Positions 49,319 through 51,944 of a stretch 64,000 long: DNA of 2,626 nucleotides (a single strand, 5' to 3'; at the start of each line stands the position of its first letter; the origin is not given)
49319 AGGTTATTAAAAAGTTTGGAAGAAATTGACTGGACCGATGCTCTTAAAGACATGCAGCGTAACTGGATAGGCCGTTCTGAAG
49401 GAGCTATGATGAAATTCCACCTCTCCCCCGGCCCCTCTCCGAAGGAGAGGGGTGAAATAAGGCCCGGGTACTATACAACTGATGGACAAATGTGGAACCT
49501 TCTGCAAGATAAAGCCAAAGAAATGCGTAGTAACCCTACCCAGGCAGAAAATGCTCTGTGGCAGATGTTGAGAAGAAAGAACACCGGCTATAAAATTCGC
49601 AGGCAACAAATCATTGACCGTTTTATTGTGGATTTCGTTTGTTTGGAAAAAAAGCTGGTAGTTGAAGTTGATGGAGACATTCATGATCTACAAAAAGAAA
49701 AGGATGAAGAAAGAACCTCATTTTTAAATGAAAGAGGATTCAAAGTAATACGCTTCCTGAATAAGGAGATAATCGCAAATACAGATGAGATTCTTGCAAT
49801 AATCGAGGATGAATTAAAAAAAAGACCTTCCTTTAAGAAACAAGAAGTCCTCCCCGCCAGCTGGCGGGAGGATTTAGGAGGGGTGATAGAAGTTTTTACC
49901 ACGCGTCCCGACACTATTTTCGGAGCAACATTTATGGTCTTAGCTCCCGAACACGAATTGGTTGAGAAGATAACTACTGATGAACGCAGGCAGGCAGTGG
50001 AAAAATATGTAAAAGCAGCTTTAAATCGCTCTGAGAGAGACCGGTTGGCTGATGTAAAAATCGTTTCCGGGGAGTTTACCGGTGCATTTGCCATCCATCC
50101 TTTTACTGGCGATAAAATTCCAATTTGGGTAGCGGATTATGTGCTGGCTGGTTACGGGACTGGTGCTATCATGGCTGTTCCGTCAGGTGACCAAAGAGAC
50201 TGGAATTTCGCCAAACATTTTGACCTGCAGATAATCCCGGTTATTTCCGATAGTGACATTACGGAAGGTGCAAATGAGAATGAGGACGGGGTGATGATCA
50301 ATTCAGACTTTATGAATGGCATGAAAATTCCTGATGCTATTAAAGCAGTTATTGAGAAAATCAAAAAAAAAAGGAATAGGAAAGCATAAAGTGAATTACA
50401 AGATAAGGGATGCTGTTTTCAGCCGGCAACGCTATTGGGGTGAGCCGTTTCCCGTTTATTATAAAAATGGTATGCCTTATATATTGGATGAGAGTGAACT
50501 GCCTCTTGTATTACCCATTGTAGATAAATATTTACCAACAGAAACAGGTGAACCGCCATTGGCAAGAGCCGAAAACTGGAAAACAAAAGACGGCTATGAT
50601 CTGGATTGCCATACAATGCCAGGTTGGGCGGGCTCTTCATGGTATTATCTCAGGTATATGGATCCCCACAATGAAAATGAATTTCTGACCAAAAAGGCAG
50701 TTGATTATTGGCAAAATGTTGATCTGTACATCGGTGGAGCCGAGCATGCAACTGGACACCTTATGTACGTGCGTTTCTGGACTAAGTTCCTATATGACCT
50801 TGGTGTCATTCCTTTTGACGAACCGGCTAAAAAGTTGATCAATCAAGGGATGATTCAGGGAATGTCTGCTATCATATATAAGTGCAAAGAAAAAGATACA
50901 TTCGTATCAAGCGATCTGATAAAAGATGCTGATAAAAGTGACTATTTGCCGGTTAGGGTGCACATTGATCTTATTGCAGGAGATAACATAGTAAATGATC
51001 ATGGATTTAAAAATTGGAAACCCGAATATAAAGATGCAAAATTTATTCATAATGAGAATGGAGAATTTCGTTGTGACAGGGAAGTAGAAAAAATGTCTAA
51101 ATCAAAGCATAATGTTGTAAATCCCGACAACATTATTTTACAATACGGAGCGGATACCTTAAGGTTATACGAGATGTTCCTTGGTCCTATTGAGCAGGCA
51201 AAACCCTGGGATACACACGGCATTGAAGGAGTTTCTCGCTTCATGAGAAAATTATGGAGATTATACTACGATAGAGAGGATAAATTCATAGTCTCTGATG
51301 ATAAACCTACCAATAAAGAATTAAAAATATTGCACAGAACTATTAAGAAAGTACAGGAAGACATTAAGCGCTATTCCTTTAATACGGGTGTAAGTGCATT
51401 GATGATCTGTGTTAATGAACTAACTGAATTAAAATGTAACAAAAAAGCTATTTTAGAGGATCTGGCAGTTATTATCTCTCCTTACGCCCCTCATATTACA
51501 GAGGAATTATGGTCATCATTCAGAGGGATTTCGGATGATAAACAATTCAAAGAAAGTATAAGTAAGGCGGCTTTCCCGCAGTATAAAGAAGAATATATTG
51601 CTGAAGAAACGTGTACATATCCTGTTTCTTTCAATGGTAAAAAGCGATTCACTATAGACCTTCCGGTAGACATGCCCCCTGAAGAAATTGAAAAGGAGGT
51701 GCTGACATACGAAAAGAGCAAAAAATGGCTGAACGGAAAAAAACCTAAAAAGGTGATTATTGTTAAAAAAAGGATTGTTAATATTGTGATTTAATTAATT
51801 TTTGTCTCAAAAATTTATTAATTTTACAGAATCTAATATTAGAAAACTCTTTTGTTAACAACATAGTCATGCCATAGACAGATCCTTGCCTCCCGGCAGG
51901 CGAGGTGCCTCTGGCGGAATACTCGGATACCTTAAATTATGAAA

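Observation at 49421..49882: Complete DUF559 endonuclease domain inserted in frame into the essential leuS gene, bounded by GC-rich hairpins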

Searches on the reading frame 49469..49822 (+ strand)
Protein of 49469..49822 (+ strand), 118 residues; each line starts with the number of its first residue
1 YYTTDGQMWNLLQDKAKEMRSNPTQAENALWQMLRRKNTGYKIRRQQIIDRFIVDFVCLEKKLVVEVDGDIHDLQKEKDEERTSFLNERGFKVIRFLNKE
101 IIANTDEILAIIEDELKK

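Call 41: find_related_loci(query=A1, collection=metagenome_contigs, flank=3000)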
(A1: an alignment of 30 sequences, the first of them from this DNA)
Query A1 (118 aa) in metagenome_contigs; peptide patterns used: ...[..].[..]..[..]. (x = any residue, [..] = any of these).
600 stretches matched a pattern (row limit reached: there are more); 562 encode a relative of the query (tblastn E <= 1e-3); the best 80 are kept; 80 distinct loci.
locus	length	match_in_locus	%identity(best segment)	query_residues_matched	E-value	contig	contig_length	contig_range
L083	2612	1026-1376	67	1-117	1e-51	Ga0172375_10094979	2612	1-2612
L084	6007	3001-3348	65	1-116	2e-48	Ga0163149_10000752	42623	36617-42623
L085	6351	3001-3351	62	1-117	7e-46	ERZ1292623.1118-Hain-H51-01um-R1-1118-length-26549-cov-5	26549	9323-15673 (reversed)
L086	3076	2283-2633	62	1-117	2e-44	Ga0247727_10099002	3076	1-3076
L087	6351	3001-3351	60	1-117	3e-44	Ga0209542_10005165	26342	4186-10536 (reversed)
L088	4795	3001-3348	62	2-117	2e-43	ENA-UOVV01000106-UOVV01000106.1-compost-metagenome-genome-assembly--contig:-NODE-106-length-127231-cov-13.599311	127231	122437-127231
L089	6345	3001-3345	55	2-116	1e-40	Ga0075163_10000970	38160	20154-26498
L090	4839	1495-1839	59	1-113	4e-40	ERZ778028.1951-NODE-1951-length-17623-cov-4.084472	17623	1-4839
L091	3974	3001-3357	55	1-117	8e-40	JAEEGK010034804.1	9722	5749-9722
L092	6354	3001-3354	56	1-118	3e-39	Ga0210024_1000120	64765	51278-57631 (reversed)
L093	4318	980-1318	56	1-113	8e-39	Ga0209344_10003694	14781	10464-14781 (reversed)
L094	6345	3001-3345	57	2-116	1e-38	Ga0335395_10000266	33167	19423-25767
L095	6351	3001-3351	56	2-118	1e-38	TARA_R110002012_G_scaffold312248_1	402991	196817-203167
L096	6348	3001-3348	52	1-116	1e-38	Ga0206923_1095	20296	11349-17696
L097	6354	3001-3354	53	1-116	1e-38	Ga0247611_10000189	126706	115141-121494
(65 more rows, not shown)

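Call 51: search_solved_structures(query=A1, max_evalue=1, show_alignments=3)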
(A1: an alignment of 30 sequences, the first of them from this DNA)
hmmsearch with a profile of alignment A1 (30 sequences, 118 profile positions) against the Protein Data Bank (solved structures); distinct sequences matched with E-value up to 1: 16.
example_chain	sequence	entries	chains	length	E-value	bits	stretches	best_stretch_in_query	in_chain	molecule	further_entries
3hrl_A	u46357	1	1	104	1.2e-30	108.9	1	23-117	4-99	Endonuclease-Like Protein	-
3r3p_A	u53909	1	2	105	6.9e-06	29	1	45-115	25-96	Mobile intron protein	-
1y5o_A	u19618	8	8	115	0.03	17.3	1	61-116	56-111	RNA polymerase II transcription factor B 73 kDa subunit | RNA polymerase II transcription factor B subunit 1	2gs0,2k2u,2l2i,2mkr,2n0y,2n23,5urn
2lox_A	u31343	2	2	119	0.033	17.2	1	61-116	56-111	RNA polymerase II transcription factor B subunit 1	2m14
7ml3_1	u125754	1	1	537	0.33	14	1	62-115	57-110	Tfb1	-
7ml0_1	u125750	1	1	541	0.33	13.9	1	62-115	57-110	DNA-directed RNA polymerase subunit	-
7ml1_1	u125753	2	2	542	0.34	13.9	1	62-115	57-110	Tfb1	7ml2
7xpm_A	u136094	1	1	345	0.34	13.9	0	5-46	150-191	A64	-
7ml4_1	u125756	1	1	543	0.34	13.9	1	62-115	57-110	Tfb1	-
5oqm_1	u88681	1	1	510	0.38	13.7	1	62-115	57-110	General transcription and DNA repair factor IIH subunit TFB1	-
1s0p_A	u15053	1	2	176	0.51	13.3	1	46-83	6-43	Adenylyl cyclase-associated protein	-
1tjf_A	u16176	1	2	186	0.52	13.3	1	46-83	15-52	Adenylyl cyclase-associated protein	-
5oqj_1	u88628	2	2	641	0.52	13.3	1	62-115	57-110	RNA polymerase II transcription factor B subunit 1 | General transcription and DNA repair factor IIH subunit TFB1,General transcription and DNA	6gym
7k01_1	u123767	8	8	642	0.9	12.5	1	62-115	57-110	General transcription and DNA repair factor IIH subunit TFB1 | TFB1 isoform 1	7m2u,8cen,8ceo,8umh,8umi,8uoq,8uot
7k04_1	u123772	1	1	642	0.9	12.5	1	62-115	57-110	General transcription and DNA repair factor IIH subunit TFB1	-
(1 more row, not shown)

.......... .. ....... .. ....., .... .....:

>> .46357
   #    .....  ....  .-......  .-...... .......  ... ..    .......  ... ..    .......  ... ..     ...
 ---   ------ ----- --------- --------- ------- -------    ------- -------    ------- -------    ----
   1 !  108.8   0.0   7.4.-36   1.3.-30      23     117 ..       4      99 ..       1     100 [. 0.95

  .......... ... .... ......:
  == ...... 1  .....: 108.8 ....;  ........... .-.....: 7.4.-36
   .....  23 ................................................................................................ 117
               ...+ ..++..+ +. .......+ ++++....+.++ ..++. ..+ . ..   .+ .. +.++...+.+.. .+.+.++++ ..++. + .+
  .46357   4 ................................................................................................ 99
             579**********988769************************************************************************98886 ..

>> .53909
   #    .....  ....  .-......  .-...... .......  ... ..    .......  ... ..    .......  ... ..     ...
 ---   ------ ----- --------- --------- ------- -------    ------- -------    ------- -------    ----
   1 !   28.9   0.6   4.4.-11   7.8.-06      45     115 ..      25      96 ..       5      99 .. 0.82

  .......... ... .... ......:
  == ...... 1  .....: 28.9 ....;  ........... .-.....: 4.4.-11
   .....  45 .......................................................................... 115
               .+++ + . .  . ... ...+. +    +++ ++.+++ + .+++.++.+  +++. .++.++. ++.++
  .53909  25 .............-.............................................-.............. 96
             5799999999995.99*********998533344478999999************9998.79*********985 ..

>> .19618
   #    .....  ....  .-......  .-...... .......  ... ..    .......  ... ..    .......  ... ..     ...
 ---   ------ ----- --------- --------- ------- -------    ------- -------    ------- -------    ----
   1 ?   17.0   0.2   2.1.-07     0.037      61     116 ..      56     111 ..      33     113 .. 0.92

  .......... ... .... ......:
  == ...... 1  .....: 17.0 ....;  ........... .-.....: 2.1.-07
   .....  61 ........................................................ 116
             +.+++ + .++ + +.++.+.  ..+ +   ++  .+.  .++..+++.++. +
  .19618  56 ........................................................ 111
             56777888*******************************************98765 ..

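Call 79: find_related_loci(query=A1, collection=viral_contigs, flank=3000)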
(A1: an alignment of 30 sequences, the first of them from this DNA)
Query A1 (118 aa) in viral_contigs; peptide patterns used: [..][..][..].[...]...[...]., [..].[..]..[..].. (x = any residue, [..] = any of these).
158 stretches matched a pattern; 52 encode a relative of the query (tblastn E <= 1e-3); 52 distinct loci.
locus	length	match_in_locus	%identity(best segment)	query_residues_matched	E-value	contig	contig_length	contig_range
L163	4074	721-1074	47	1-116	2e-32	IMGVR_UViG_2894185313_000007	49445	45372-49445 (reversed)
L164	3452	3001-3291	43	16-112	3e-26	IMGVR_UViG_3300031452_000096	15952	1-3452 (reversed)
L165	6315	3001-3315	41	12-116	3e-24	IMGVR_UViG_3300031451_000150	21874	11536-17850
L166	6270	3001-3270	48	15-102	8e-23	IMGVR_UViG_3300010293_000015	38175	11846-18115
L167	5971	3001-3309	44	16-116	2e-22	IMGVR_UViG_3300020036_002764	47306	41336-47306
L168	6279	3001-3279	41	13-104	3e-19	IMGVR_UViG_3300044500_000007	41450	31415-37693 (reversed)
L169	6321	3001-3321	36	14-116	7e-19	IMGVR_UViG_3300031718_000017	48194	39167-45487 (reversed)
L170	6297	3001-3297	38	16-112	7e-19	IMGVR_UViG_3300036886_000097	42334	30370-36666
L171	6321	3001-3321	35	14-116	6e-18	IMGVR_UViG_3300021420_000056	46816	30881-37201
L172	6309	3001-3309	35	16-114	3e-17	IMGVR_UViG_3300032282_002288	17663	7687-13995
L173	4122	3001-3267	38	18-104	3e-17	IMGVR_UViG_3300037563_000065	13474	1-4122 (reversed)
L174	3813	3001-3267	38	18-104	3e-17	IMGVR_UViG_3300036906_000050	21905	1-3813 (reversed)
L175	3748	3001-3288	36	16-109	4e-17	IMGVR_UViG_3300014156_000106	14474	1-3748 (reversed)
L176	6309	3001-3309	35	16-114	6e-17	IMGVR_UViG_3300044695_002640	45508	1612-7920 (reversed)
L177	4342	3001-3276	44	9-101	7e-17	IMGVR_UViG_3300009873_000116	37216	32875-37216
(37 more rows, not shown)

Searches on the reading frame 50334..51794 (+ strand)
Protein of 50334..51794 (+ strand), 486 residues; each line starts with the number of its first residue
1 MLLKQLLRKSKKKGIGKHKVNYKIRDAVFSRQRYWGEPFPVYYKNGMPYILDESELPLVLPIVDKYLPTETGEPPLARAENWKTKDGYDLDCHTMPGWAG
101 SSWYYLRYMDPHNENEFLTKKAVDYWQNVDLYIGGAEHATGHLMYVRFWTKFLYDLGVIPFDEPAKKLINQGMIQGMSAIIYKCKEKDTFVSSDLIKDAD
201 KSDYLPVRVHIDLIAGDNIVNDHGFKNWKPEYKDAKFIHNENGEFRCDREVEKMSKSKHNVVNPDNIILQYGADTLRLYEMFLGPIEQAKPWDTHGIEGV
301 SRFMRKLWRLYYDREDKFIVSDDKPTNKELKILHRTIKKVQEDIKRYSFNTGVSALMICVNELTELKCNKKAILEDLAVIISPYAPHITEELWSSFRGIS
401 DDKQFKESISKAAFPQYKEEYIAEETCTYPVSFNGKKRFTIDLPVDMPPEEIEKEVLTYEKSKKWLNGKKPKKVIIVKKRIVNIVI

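Call 4: search_protein_families(library=pfam, proteins=[window:50334-51794:+], max_evalue=0.01)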
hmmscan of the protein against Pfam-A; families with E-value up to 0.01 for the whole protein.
window:50334-51794:+ (486 aa): 3 families
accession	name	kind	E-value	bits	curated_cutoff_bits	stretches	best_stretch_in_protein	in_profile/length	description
PF08264.19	Anticodon_1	-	4.4e-17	62.8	25.1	1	330-448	5-143/148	Anticodon-binding domain of tRNA ligase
PF00133.28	tRNA-synt_1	-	2.2e-12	46.9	22.7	2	247-280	369-402/414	tRNA synthetases class I (I, L, M and V)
PF09334.17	tRNA-synt_1g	-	0.0022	17.3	20.1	1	251-285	325-359/391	tRNA synthetases class I (M)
